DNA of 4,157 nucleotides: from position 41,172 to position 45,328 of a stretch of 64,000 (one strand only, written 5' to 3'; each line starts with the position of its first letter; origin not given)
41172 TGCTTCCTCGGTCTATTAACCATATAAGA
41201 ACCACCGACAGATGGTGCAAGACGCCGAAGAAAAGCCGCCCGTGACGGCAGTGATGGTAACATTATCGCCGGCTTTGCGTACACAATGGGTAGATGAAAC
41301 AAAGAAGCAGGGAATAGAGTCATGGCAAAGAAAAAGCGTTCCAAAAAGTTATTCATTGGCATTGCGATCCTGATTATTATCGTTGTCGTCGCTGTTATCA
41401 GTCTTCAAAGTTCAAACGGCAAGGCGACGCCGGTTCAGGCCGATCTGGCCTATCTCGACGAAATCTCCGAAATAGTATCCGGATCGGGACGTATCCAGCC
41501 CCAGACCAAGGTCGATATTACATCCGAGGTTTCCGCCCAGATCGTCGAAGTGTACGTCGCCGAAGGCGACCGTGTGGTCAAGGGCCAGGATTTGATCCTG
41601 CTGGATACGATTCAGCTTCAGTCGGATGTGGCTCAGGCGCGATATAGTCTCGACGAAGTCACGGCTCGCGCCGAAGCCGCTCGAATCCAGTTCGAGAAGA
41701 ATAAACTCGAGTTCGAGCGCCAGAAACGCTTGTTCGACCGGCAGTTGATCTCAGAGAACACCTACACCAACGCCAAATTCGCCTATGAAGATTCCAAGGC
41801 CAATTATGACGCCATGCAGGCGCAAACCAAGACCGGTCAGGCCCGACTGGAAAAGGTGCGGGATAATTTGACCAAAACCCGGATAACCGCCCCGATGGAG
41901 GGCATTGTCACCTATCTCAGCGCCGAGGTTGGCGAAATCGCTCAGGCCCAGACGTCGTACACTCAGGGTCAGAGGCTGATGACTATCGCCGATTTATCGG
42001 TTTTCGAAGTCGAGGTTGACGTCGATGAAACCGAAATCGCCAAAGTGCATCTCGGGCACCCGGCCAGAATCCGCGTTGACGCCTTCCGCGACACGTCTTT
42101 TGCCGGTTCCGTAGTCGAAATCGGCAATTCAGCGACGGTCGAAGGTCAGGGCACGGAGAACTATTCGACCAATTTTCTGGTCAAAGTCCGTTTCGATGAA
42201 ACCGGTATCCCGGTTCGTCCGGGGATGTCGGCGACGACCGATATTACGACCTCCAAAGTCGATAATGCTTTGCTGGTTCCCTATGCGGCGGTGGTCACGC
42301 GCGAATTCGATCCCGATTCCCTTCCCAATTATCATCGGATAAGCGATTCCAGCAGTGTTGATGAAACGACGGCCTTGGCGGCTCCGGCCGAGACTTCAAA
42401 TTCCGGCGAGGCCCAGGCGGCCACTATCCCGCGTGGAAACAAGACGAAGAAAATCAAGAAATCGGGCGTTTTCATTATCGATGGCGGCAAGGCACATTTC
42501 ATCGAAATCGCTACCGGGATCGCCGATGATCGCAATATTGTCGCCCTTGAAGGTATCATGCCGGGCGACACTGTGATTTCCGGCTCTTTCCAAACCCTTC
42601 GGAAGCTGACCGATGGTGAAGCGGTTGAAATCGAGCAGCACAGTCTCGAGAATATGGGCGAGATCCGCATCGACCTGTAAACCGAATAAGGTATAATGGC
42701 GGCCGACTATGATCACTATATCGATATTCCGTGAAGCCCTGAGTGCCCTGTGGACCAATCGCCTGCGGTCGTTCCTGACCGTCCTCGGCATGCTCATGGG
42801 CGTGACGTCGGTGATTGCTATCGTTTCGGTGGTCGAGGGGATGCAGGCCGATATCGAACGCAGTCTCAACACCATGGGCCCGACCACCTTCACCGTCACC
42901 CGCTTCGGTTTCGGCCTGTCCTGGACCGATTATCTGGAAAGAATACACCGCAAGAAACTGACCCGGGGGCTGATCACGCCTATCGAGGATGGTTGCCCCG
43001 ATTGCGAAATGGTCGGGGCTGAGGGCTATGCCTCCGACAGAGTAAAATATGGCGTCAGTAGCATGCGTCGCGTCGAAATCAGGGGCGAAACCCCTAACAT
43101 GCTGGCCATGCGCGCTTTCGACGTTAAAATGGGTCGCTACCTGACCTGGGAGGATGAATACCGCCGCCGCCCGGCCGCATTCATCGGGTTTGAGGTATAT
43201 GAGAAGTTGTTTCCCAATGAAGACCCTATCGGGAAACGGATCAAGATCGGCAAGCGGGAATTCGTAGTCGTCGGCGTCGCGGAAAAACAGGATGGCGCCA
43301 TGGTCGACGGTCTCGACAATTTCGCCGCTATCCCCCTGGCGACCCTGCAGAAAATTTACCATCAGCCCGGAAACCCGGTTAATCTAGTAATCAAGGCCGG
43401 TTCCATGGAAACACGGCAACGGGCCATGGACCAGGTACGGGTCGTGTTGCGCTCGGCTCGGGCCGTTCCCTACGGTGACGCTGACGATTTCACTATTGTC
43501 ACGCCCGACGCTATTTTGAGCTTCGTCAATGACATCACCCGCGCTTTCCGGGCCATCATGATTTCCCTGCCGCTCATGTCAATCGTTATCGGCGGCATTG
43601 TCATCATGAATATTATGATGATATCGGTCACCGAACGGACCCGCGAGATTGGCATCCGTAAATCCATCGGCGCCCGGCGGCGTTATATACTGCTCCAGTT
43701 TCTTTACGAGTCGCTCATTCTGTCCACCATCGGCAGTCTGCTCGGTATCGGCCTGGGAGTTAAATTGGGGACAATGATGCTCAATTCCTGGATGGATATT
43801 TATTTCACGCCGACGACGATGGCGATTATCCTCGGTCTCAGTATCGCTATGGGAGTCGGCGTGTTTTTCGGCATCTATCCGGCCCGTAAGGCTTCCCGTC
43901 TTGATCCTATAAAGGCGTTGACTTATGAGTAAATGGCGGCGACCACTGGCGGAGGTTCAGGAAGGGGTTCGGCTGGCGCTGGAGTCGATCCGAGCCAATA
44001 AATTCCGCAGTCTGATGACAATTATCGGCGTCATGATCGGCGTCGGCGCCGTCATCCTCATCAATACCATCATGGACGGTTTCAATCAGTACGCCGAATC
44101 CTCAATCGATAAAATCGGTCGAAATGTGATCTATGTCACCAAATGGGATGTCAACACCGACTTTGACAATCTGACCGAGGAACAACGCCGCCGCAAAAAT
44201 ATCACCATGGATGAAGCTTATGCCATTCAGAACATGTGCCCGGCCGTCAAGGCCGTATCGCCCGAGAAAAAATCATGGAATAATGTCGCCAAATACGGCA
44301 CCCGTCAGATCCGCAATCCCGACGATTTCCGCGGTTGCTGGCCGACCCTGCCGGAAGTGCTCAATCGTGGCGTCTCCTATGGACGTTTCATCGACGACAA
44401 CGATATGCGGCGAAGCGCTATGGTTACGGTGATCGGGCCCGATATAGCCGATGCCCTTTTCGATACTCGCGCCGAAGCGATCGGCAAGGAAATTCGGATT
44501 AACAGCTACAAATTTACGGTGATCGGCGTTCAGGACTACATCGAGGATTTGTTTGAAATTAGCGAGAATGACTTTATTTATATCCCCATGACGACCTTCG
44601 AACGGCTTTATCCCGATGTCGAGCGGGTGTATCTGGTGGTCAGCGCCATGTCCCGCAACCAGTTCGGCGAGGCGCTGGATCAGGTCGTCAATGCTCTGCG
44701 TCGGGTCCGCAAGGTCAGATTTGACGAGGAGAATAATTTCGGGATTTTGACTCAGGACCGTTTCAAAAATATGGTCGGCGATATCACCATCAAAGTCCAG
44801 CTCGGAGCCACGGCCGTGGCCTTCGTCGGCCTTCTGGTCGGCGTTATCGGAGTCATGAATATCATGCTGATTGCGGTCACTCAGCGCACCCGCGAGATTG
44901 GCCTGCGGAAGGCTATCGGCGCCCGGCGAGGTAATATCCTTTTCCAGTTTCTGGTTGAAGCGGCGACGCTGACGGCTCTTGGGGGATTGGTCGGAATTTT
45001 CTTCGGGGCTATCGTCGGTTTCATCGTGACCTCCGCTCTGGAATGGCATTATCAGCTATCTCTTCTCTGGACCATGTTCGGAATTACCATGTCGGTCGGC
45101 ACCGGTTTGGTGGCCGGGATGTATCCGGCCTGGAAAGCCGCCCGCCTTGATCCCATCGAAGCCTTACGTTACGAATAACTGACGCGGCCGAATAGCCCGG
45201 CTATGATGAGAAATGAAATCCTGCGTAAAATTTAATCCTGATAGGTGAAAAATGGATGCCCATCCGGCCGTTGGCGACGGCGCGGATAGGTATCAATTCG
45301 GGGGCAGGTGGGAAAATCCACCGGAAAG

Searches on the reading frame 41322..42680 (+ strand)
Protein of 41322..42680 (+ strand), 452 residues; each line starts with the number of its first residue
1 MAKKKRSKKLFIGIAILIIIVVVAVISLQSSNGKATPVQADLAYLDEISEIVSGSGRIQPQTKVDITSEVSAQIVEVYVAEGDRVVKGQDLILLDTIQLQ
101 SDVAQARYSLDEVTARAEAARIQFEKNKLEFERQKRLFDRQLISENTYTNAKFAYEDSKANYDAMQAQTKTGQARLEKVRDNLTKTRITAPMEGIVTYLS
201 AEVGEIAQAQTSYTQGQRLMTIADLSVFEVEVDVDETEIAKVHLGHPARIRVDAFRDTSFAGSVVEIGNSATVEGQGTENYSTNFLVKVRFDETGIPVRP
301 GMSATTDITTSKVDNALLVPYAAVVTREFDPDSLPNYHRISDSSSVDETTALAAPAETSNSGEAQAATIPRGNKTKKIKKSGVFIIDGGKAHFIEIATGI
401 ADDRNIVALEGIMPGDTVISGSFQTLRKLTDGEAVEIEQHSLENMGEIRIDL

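Call 37: search_protein_families(library=ncbifam, proteins=[window:41322-42680:+], max_evalue=1e-30)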
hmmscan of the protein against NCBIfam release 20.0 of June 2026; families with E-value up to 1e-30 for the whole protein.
window:41322-42680:+ (452 aa): 2 families
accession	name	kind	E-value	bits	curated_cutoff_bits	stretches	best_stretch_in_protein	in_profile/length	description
TIGR01730.1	RND_mfp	subfamily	1.1e-45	156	94.9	1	49-327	12-263/322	efflux RND transporter periplasmic adaptor subunit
NF008606.0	PRK11578.1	equivalog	1.6e-34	119.6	342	1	1-324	1-314/371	macrolide transporter subunit MacA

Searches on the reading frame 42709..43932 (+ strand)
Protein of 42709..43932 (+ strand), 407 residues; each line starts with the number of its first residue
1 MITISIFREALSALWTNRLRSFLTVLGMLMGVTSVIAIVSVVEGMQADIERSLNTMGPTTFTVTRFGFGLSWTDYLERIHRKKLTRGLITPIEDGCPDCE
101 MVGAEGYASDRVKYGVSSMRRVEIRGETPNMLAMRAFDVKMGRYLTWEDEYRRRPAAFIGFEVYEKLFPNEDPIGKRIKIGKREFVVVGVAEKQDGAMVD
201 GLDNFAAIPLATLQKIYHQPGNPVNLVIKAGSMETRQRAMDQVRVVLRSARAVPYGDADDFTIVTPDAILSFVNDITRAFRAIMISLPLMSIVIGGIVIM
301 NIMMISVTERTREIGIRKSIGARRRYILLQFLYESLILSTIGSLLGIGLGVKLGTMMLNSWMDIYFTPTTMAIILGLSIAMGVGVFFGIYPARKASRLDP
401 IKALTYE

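Call 37: search_protein_families(library=ncbifam, proteins=[window:42709-43932:+], max_evalue=1e-30)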
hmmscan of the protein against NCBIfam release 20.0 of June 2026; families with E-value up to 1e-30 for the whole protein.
window:42709-43932:+ (407 aa): 1 family
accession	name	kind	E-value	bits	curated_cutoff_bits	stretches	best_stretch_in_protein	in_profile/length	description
NF007826.0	PRK10535.1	equivalog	1.2e-45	156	966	1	4-406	251-647/648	macrolide ABC transporter ATP-binding protein/permease MacB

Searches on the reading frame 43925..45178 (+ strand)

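Call 37: search_protein_families(library=ncbifam, proteins=[window:43925-45178:+], max_evalue=1e-30)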
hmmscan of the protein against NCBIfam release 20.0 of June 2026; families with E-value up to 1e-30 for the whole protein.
window:43925-45178:+ (417 aa): 2 families
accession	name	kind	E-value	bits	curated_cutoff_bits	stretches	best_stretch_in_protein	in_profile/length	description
NF007826.0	PRK10535.1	equivalog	1.1e-54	185.9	966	1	2-415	245-646/648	macrolide ABC transporter ATP-binding protein/permease MacB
TIGR03434.1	ADOP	subfamily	2.8e-37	128.3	622.3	1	128-417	522-803/803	ADOP family duplicated permease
